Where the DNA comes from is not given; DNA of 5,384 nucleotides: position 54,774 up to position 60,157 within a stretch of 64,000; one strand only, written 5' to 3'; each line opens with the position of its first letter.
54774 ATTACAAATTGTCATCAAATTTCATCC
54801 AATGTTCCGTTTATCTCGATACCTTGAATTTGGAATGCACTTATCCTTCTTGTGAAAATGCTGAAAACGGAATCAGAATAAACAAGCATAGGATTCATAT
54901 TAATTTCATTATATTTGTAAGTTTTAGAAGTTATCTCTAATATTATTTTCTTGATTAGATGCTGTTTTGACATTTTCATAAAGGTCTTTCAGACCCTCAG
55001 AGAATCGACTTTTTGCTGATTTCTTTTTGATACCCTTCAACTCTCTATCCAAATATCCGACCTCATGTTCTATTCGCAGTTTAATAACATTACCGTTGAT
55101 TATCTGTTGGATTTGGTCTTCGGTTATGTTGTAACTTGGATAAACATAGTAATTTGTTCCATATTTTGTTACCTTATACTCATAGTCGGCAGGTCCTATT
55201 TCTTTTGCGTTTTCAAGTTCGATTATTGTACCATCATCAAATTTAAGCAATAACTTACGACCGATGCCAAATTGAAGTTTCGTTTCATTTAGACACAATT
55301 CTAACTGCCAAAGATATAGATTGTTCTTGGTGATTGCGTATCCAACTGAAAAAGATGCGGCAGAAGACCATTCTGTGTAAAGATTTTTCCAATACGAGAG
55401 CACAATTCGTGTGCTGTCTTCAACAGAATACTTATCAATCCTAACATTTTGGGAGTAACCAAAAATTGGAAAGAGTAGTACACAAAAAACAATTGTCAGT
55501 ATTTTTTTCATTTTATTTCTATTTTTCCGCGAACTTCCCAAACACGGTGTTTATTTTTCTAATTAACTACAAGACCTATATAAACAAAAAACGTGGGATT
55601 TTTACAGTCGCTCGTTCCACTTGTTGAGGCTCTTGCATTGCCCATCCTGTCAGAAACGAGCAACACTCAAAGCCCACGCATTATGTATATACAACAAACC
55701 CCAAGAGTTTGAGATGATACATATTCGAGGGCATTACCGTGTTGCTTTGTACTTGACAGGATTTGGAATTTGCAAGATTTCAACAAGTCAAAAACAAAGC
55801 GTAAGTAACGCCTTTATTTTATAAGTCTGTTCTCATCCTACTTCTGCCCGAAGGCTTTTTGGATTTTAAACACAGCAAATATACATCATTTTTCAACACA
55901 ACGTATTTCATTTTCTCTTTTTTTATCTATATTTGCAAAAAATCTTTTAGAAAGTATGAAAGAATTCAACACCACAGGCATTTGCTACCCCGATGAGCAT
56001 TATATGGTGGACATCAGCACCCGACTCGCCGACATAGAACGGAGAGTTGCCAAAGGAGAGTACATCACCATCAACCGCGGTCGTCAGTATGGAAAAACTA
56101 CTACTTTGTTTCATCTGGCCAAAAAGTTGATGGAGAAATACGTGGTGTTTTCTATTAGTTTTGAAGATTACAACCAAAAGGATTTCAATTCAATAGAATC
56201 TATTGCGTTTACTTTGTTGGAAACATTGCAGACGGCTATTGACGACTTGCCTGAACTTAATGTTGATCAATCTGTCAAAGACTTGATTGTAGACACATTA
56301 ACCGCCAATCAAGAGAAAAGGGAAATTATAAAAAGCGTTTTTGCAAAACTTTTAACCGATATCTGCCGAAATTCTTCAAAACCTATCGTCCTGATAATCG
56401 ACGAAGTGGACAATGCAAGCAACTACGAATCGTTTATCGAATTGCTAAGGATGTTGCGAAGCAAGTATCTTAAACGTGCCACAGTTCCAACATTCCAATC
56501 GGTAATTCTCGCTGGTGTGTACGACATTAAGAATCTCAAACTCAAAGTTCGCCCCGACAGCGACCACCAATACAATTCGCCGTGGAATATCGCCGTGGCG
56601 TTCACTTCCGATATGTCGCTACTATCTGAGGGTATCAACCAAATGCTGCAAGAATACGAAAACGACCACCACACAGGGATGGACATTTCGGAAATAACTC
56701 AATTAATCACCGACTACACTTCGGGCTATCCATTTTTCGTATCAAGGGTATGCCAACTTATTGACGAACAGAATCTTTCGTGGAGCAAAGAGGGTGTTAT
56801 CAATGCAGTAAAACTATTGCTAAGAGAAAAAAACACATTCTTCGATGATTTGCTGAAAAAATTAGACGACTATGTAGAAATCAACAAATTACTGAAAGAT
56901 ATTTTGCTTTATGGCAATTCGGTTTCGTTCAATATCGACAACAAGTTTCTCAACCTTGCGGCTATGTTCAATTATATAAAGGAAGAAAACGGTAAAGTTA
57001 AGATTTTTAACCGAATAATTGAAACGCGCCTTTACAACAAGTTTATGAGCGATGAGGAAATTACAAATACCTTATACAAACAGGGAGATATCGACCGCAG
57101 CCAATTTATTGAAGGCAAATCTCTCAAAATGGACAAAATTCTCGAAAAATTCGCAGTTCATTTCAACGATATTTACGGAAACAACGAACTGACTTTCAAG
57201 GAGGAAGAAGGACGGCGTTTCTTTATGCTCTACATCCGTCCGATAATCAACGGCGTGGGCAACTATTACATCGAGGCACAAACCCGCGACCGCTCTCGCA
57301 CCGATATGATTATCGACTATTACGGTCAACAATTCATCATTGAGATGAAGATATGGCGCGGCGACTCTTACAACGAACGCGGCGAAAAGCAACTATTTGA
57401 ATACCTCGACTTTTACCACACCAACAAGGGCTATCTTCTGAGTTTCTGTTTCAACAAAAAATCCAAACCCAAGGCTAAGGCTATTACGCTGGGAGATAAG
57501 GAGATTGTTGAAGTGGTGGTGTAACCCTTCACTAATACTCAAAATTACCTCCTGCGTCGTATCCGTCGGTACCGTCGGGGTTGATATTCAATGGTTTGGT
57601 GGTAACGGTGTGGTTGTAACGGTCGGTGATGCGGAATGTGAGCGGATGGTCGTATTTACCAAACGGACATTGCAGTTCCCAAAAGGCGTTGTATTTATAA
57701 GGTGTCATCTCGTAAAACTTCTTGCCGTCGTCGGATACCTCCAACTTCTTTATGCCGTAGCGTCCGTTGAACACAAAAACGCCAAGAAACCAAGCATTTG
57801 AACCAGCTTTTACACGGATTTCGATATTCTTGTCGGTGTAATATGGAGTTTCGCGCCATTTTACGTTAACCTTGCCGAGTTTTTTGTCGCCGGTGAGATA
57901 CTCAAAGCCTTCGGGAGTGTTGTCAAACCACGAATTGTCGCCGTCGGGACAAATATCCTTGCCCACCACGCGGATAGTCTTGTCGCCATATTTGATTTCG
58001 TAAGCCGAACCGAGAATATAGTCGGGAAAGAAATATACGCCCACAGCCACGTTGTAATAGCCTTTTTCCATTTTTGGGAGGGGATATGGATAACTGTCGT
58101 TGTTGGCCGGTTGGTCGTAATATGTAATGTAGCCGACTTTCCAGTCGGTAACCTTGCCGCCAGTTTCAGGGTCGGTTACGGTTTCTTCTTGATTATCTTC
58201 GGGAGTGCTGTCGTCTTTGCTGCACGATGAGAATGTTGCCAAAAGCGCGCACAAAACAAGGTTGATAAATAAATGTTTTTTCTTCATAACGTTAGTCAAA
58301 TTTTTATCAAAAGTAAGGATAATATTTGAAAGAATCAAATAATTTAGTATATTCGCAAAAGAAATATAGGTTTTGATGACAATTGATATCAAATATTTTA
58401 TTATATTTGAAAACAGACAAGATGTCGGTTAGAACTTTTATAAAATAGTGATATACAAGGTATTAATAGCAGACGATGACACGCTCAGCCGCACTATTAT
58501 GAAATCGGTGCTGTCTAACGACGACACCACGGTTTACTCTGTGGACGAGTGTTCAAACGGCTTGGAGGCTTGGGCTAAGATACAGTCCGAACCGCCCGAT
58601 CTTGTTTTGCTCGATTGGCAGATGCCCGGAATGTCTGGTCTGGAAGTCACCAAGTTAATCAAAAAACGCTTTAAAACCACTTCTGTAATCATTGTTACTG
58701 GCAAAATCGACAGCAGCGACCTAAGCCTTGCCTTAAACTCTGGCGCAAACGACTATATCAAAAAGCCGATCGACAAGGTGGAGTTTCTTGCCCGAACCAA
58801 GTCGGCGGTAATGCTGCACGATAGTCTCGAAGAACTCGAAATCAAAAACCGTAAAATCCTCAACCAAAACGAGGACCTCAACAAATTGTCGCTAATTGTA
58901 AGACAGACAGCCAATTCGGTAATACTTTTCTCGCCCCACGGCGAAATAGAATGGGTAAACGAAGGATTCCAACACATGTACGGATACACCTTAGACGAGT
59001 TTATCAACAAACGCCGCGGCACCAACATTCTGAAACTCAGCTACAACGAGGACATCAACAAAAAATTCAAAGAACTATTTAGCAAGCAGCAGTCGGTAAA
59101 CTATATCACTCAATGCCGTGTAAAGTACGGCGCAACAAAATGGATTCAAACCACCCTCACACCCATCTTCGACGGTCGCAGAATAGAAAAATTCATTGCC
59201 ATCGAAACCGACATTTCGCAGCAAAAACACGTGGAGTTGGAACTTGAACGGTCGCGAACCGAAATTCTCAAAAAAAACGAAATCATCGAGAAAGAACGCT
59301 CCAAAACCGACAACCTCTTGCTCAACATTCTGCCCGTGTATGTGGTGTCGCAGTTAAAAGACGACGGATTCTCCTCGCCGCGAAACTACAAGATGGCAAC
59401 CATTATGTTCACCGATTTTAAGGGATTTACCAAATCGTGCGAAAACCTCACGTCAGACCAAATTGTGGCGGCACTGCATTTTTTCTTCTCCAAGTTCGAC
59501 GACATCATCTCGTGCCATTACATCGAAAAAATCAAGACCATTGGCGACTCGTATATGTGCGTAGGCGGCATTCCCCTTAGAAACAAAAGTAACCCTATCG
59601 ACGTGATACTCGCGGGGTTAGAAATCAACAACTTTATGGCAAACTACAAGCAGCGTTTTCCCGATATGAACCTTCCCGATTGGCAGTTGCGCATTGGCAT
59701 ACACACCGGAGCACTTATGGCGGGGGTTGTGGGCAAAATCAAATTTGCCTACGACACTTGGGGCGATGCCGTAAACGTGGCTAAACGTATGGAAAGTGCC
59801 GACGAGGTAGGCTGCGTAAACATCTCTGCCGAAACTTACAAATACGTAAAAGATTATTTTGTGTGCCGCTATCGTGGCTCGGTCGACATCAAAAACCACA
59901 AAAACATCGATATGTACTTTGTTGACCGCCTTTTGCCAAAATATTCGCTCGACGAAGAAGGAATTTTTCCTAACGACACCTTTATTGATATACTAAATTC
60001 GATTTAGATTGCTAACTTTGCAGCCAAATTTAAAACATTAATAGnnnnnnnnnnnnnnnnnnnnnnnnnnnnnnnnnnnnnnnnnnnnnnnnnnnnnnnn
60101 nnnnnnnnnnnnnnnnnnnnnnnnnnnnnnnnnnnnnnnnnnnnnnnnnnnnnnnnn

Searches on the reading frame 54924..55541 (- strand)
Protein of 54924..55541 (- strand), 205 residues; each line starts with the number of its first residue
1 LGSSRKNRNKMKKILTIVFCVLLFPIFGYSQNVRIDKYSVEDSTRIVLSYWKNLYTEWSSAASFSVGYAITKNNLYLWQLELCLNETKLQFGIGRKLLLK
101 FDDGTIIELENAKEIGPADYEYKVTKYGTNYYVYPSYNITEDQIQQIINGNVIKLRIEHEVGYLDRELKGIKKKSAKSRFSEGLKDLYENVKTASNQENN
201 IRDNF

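Call 8: search_protein_families(library=pfam, proteins=[window:54924-55541:-], max_evalue=0.001)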
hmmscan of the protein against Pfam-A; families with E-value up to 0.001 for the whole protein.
window:54924-55541:- (205 aa): 0 families

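Call 19: find_encoding_contigs(protein=window:54924-55511:-, flank=3000, max_places=10)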
Protein window:54924-55511:- (195 aa): 2 contigs read that carry it; 2 places shown.
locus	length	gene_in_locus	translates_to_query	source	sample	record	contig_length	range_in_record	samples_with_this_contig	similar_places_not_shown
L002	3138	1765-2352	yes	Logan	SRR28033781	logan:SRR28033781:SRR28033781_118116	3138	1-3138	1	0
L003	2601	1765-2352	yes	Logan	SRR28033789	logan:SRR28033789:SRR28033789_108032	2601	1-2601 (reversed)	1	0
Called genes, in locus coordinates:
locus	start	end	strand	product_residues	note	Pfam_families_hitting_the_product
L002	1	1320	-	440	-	?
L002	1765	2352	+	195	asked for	-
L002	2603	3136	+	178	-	?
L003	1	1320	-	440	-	?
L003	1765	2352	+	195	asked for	-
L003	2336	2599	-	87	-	?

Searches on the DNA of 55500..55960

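Call 5: search_rna_families(source=window, start=55500, end=55960, threshold=evalue, max_evalue=10, show_alignments=3)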
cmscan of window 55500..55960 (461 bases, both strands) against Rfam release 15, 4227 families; matches with E-value up to 10: 6.
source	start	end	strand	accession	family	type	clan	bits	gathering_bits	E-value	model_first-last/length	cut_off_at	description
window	55670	55732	-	RF03226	mir-8196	Gene; miRNA;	-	18.1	59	2.8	1-65/65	no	mir-8196 microRNA precursor family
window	55686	55823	+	RF02084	STnc130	Gene; sRNA;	-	17.2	55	5.5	1-135/135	no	Enterobacteria sRNA STnc130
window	55722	55884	-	RF02116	FAS-AS1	Gene; lncRNA;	-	17.1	55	7.7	1-171/171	no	FAS antisense RNA 1 conserved region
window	55792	55883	-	RF02618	SSRC34_2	Gene; sRNA;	-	15.1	48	8.9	1-125/125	no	Streptococcus sRNA 34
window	55527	55596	-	RF03176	MIR7729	Gene; miRNA;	-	13.9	92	6.2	1-86/86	no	MIR7729 microRNA precursor family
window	55714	55820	+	RF02515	AfaR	Gene; sRNA;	-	13.5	100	7.7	1-234/234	no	AfaR small RNA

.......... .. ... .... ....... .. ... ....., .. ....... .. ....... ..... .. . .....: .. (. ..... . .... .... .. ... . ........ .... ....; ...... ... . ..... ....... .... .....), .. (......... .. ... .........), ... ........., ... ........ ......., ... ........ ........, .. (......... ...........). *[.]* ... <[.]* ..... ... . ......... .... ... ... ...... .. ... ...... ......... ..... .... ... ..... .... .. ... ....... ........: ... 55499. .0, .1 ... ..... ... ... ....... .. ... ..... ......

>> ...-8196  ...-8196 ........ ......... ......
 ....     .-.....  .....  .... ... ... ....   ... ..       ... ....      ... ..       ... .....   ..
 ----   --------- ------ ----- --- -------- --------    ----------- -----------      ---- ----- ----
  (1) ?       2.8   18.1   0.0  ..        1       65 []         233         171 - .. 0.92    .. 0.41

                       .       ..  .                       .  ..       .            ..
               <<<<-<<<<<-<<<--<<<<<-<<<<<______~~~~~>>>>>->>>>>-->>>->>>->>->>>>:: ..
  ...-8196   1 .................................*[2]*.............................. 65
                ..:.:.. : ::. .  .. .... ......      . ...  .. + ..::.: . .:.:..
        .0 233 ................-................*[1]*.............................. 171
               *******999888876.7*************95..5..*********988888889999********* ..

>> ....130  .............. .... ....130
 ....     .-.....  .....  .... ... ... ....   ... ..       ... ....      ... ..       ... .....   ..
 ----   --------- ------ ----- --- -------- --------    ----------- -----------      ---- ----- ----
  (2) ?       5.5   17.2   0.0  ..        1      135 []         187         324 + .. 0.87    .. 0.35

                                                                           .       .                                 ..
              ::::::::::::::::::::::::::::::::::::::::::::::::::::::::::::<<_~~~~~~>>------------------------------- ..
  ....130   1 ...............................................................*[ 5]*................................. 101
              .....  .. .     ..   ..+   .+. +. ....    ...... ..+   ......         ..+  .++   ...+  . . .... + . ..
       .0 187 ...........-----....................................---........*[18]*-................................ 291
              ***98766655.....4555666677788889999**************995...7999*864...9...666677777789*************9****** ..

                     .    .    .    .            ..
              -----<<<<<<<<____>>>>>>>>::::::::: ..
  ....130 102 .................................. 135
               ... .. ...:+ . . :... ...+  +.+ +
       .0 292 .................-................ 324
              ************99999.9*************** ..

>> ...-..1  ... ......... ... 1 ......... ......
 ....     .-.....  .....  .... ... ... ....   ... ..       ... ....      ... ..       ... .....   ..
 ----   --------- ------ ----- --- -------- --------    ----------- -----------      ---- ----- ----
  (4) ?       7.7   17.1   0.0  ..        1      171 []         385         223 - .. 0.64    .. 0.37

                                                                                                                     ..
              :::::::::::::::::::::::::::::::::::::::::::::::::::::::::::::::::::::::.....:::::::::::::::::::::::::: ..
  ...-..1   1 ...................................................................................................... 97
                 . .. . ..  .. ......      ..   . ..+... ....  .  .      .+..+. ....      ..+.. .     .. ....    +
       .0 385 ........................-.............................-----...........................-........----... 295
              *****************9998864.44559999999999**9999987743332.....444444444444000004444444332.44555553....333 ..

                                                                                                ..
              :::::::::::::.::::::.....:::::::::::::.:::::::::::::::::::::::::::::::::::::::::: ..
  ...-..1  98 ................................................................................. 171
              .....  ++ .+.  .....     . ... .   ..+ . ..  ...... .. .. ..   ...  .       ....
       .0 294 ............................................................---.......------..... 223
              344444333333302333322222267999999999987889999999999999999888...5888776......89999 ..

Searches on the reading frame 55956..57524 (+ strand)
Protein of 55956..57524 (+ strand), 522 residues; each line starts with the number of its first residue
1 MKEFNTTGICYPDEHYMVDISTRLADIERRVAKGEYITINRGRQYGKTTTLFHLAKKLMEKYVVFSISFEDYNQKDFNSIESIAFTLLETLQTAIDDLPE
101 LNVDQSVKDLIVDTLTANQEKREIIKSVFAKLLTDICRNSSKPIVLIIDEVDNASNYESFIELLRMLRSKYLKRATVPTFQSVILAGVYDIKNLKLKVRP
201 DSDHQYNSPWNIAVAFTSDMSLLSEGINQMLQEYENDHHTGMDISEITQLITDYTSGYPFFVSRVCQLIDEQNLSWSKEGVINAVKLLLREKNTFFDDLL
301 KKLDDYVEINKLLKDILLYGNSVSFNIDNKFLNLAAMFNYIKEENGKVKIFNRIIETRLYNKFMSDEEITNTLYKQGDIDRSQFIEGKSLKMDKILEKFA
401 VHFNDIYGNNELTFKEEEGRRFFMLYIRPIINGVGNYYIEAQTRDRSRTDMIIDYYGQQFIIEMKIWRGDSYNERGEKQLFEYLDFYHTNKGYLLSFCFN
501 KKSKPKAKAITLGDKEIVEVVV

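Call 8: search_protein_families(library=pfam, proteins=[window:55956-57524:+], max_evalue=0.001)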
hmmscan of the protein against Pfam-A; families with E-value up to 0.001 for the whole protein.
window:55956-57524:+ (522 aa): 6 families
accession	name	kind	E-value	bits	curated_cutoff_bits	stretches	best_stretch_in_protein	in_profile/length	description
PF14516.12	AAA_35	-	1.5e-09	37.5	27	1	31-325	28-297/331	AAA-like domain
PF24883.2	NPHP3_N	-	6.3e-08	33.4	24.8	1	45-170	33-152/164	Nephrocystin 3, N-terminal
PF13173.12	AAA_14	-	6.4e-08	33.1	27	1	39-89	7-56/129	AAA domain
PF13401.12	AAA_22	-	2.2e-05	25.2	27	1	45-172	16-111/130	AAA domain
PF09820.16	AAA-ATPase_like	-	5.7e-05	23.5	26.1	1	30-191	27-195/201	Predicted AAA-ATPase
PF13191.12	AAA_16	-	0.00011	23.2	32.6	1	45-156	35-146/167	AAA ATPase domain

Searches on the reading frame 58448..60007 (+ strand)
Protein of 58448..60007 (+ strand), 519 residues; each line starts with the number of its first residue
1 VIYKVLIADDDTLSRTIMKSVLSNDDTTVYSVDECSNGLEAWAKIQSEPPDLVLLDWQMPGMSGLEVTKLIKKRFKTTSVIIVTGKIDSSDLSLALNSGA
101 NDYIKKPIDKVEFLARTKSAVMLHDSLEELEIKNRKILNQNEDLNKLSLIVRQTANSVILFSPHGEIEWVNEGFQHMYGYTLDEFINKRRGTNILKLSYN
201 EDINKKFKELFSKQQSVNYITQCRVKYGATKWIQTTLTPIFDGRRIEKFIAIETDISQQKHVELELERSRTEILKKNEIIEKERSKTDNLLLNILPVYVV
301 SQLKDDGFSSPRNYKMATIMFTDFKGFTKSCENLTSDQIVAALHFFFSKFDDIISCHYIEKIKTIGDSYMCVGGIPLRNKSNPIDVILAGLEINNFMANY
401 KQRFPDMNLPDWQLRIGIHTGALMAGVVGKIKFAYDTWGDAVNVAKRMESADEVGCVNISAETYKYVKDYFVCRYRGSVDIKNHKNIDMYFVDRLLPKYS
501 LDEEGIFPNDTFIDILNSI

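Call 8: search_protein_families(library=pfam, proteins=[window:58448-60007:+], max_evalue=0.001)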
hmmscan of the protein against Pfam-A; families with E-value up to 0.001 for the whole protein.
window:58448-60007:+ (519 aa): 5 families
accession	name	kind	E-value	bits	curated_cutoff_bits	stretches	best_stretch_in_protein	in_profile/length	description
PF00211.25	Guanylate_cyc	-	9e-44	149.7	21.9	1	313-492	5-181/183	Adenylate and Guanylate cyclase catalytic domain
PF00072.30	Response_reg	-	9.3e-30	103.5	30.2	1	5-116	1-109/111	Response regulator receiver domain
PF13426.13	PAS_9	-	2.2e-13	50.8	27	1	158-258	4-103/103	PAS domain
PF08447.18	PAS_3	-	6.1e-08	33.3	25.6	1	170-243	4-78/89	PAS fold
PF08448.16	PAS_4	-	3.8e-06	27.5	23.1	1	155-260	5-109/110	PAS fold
